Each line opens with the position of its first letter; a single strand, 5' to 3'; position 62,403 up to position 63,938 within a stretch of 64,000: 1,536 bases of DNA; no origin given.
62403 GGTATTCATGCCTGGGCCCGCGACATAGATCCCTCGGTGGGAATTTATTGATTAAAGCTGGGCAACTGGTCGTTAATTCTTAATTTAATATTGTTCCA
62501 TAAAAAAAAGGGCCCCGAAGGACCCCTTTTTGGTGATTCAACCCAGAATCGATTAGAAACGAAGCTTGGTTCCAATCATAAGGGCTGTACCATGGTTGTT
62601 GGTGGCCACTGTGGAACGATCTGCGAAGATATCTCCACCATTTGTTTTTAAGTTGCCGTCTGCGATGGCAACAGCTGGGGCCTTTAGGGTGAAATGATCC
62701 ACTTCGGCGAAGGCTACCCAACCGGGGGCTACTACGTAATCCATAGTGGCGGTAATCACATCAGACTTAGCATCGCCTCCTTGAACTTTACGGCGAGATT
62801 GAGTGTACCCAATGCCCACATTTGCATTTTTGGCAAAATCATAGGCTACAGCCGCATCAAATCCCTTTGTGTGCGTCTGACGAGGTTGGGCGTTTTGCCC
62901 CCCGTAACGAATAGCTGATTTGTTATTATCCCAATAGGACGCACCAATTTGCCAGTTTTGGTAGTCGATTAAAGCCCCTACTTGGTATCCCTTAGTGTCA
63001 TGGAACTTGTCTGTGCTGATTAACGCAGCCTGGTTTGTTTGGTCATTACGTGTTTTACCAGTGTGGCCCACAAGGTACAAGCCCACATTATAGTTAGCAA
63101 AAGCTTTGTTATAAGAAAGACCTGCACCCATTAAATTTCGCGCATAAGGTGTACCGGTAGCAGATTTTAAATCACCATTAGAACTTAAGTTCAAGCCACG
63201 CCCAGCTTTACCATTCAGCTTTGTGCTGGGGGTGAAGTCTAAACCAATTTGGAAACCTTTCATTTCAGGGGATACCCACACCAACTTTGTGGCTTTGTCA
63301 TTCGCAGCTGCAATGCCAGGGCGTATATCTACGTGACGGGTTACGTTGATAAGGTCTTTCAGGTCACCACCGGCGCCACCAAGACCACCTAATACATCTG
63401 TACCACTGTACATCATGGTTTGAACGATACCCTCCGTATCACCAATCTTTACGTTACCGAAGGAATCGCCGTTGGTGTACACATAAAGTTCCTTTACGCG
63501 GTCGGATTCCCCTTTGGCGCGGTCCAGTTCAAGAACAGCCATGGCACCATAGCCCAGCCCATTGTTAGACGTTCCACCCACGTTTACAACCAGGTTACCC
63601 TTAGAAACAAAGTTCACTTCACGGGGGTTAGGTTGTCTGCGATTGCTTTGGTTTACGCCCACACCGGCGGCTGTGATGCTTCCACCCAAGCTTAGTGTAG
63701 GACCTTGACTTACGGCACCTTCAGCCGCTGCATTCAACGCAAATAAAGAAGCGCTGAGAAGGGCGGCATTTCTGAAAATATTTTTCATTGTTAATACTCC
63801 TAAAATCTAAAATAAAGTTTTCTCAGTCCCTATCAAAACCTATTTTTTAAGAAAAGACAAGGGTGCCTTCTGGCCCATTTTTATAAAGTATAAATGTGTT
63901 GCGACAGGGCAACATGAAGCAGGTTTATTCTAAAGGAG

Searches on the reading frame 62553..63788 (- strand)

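Call 4: search_protein_families(library=pfam, proteins=[window:62553-63788:-], max_evalue=0.01)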
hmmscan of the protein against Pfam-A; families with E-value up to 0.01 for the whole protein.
window:62553-63788:- (411 aa): 2 families
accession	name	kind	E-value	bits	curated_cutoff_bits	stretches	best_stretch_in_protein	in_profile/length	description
PF13609.12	Porin_4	-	6.6e-25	89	27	1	11-368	3-307/310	Gram-negative porin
PF20345.3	DUF6640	-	0.0011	19.5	27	1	282-341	75-132/133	Family of unknown function (DUF6640)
